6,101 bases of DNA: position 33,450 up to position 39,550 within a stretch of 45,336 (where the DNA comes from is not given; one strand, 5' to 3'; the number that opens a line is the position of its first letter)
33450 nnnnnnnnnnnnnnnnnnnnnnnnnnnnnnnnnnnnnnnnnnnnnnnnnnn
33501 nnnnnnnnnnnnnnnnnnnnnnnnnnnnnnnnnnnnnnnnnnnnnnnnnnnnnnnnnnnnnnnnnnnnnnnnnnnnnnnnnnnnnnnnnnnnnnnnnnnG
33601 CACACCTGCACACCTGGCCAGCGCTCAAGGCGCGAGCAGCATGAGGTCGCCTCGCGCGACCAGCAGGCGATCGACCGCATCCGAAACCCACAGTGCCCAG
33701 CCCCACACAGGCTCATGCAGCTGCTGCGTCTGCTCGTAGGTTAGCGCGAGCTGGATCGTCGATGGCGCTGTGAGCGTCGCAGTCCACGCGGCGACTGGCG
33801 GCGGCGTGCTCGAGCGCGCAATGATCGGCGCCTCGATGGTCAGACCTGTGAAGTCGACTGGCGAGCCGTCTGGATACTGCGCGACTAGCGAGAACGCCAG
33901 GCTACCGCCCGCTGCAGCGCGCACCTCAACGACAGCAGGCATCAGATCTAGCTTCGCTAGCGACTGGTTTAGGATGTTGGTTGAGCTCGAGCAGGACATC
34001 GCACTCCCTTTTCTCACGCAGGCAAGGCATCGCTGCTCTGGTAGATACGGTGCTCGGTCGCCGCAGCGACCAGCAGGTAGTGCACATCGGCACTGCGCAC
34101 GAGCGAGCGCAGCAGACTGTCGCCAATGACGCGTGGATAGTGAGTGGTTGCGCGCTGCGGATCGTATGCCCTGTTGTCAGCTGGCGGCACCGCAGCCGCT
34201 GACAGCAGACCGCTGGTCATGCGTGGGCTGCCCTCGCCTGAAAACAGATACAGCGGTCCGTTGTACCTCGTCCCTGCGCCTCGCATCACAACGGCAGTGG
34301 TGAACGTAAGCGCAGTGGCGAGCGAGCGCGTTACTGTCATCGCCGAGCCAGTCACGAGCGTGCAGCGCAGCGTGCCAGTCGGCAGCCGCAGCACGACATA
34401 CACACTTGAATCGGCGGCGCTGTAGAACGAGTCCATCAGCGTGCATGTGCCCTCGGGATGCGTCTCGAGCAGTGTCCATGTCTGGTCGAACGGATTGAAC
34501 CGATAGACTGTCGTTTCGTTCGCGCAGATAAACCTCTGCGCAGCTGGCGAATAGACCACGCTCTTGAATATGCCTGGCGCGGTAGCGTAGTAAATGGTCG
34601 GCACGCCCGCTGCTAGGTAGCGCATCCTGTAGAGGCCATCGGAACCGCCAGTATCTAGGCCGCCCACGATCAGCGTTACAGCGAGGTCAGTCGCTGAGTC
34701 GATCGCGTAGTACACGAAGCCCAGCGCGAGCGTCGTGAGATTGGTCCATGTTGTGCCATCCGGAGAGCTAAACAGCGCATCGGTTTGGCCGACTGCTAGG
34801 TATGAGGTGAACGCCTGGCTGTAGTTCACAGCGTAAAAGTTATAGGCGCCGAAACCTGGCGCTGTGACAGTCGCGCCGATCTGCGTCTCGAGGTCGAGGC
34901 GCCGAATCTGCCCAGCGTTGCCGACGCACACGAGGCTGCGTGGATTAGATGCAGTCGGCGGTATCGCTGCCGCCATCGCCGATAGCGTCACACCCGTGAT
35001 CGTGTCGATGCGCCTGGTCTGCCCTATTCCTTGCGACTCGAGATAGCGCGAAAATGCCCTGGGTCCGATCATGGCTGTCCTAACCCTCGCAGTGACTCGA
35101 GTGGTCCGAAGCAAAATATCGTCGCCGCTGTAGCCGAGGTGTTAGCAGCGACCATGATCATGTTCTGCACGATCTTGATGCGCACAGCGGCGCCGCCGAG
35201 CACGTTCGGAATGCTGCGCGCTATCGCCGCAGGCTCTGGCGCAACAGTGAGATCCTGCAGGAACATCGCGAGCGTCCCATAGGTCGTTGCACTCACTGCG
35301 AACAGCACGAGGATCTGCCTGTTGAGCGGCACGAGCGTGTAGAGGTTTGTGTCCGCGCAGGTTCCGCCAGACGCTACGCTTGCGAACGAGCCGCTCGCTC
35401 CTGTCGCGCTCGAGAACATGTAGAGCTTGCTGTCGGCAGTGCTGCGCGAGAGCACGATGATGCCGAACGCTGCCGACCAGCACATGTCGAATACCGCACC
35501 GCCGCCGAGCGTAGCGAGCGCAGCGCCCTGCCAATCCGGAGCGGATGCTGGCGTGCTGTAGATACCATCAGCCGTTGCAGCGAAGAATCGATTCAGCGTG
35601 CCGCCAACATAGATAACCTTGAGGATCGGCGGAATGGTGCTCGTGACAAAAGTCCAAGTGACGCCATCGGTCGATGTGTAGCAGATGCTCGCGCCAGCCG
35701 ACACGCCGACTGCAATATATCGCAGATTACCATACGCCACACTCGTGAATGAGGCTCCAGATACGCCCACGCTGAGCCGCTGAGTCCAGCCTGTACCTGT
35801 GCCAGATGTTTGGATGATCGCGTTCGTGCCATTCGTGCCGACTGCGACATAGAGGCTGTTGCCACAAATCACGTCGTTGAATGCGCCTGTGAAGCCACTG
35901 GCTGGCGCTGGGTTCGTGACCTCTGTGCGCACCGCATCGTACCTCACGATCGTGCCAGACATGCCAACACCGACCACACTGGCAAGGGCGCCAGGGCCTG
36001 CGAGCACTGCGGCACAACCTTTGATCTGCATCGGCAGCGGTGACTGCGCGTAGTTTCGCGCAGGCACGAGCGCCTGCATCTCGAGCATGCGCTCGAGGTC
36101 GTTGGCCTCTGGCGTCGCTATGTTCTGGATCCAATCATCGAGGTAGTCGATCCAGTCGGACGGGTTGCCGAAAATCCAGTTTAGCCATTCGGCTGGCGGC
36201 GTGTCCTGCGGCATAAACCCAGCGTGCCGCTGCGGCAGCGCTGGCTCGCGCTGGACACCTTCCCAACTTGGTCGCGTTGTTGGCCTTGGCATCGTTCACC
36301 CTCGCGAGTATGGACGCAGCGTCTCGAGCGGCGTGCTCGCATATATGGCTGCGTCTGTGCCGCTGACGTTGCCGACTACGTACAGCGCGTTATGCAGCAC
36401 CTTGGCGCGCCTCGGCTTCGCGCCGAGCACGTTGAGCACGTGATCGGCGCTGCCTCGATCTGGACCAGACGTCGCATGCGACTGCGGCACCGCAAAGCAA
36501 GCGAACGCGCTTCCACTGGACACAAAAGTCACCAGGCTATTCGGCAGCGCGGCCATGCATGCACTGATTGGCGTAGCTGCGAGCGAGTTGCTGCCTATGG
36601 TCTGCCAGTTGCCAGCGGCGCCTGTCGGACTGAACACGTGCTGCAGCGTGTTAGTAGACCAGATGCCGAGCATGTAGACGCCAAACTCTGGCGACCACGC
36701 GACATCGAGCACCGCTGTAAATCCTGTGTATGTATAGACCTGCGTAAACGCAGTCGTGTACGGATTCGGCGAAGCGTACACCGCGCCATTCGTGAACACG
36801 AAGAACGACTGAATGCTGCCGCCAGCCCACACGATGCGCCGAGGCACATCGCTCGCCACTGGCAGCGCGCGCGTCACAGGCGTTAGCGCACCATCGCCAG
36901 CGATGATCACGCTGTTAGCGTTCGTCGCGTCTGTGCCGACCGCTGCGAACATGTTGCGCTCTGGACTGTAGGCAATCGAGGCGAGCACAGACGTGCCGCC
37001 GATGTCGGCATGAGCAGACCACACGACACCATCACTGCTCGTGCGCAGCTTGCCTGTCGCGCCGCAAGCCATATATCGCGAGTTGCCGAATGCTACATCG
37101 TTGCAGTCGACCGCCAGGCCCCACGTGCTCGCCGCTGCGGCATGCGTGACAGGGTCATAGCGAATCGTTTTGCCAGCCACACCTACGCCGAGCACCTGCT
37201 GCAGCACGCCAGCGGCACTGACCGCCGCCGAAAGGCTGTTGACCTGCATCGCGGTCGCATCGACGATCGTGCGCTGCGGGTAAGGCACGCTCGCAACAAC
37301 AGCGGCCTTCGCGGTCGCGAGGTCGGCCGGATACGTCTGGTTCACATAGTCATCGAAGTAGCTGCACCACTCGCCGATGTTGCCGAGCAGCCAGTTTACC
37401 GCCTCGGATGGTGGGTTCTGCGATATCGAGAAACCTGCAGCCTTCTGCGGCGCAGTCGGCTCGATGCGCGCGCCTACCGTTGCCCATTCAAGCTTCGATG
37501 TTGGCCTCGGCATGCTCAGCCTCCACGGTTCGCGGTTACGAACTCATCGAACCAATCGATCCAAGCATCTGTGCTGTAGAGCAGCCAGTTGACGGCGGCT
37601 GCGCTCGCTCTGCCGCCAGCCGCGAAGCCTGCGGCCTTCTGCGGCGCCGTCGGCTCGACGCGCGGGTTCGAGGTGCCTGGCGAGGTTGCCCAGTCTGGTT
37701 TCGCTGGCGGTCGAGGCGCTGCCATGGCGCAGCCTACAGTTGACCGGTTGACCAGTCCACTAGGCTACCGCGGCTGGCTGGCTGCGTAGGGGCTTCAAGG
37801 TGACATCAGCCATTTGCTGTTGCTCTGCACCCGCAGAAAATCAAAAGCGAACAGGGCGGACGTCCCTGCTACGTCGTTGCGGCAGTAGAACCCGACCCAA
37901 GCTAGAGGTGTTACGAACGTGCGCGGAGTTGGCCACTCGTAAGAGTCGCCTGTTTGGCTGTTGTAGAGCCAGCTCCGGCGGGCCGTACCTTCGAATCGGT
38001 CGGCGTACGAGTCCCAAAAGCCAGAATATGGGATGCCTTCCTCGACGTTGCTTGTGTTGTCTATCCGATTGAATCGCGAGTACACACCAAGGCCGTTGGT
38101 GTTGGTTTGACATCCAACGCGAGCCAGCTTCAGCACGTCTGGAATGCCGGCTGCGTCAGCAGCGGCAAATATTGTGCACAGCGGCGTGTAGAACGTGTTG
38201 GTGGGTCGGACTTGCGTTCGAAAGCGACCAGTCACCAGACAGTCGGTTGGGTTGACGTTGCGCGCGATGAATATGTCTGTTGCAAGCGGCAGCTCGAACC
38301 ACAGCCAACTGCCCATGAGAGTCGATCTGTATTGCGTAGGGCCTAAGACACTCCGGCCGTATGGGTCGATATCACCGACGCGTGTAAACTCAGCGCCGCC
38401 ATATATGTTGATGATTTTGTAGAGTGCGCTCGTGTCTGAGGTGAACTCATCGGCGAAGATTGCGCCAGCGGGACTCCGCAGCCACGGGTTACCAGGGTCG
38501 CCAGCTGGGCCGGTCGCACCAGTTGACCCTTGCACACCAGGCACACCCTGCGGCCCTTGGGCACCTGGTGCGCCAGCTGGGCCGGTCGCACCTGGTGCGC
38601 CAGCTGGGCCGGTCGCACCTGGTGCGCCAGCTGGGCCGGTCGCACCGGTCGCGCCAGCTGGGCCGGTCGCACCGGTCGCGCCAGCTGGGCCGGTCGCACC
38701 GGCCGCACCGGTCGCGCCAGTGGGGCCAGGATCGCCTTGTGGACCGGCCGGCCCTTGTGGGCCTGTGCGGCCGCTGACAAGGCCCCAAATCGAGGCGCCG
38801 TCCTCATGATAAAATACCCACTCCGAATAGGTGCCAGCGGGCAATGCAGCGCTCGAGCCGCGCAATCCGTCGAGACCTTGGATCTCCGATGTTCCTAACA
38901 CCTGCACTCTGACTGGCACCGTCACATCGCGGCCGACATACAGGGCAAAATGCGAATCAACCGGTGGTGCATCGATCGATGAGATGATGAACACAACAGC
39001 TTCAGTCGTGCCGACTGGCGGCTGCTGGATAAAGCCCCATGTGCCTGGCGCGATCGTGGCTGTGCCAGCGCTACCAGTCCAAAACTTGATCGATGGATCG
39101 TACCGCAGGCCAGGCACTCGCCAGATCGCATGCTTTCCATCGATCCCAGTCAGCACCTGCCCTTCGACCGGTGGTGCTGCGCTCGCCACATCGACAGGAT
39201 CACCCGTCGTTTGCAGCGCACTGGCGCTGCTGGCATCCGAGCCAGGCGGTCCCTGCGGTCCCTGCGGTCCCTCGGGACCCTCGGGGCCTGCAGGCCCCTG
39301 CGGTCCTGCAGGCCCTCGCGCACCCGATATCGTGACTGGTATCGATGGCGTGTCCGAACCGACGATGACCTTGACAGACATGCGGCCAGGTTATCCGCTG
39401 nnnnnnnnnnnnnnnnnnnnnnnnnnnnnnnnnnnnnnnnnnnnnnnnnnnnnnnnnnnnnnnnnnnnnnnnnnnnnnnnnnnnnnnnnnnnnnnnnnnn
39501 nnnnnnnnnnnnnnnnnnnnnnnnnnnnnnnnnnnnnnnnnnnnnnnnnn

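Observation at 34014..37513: Three tandem paralogous Asp-box-like beta-propeller proteins downstream of the collagen-like fibre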

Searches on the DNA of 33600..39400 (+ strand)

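Call 8: search_dna_similar(query=window:33600-39400:+, collection=phages, mode=distant, max_rows=20)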
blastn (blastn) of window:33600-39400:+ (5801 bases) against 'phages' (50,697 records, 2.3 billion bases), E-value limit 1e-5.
Records with a match: 14; places in all: 14; records where one place covers at least 80% of the query: 0.
Best place of each record, by identity: 80-90% 3; 60-80% 11.
By first word of the organism name: Mycobacterium 8; Streptomyces 3; Enterobacteria 2; Actinomycetia 1.
By host as written in the record: Mycobacterium smegmatis mc2 155 6; Escherichia coli 2; Streptomyces griseofuscus ATCC 23916 2; - 2; Actinomycetia bacterium 1; Streptomyces bicolor NRRL B-3897 1.
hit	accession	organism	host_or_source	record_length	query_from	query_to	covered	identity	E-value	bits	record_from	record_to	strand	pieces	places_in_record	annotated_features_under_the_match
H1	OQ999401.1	Actinomycetia phage DSL-LC01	Actinomycetia bacterium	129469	4948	5102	3%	71.6%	7e-12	82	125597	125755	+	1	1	collagen-like protein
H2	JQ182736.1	Enterobacteria phage vB_EcoS_Rogue1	Escherichia coli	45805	4892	5038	3%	70.0%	7e-6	61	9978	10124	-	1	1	hypothetical protein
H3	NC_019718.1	Enterobacteria phage vB_EcoS_Rogue1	Escherichia coli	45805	4892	5038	3%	70.0%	7e-6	61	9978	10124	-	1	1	tail fiber protein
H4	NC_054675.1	Streptomyces phage Saftant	Streptomyces griseofuscus ATCC 23916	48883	4961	5096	2%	70.6%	2e-7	66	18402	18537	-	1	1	22: minor tail protein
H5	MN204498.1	Streptomyces phage Saftant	Streptomyces griseofuscus ATCC 23916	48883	4961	5096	2%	70.6%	2e-7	66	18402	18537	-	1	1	22: minor tail protein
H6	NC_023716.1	Mycobacterium phage Alma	Mycobacterium smegmatis mc2 155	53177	4980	5067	2%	76.1%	5e-7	65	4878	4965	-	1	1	7: tail fiber protein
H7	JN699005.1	Mycobacterium phage Alma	Mycobacterium smegmatis mc2 155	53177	4980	5067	2%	76.1%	5e-7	65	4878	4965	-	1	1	7: hypothetical protein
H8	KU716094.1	Mycobacterium phage Eidsmoe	Mycobacterium smegmatis mc2 155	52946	4980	5067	2%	75.0%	7e-6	61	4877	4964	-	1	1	hypothetical protein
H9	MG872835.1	Mycobacterium phage Conquerage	Mycobacterium smegmatis mc2 155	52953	4980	5067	2%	75.0%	7e-6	61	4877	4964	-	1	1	7: hypothetical protein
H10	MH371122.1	Mycobacterium phage Priya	Mycobacterium smegmatis mc2 155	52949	4980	5067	2%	75.0%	7e-6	61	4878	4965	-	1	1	7: minor tail protein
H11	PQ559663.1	Mycobacterium phage Spouty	Mycobacterium smegmatis mc2 155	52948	4980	5067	2%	75.0%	7e-6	61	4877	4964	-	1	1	7: major tail protein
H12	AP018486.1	Mycobacterium phage PP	-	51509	5652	5707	1%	87.5%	1e-8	71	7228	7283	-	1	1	hypothetical protein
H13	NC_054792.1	Mycobacterium phage PP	-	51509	5652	5707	1%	87.5%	1e-8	71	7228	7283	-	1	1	tail protein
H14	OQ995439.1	Streptomyces phage Dexers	Streptomyces bicolor NRRL B-3897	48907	5635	5692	1%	82.8%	7e-6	61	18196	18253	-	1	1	21: minor tail protein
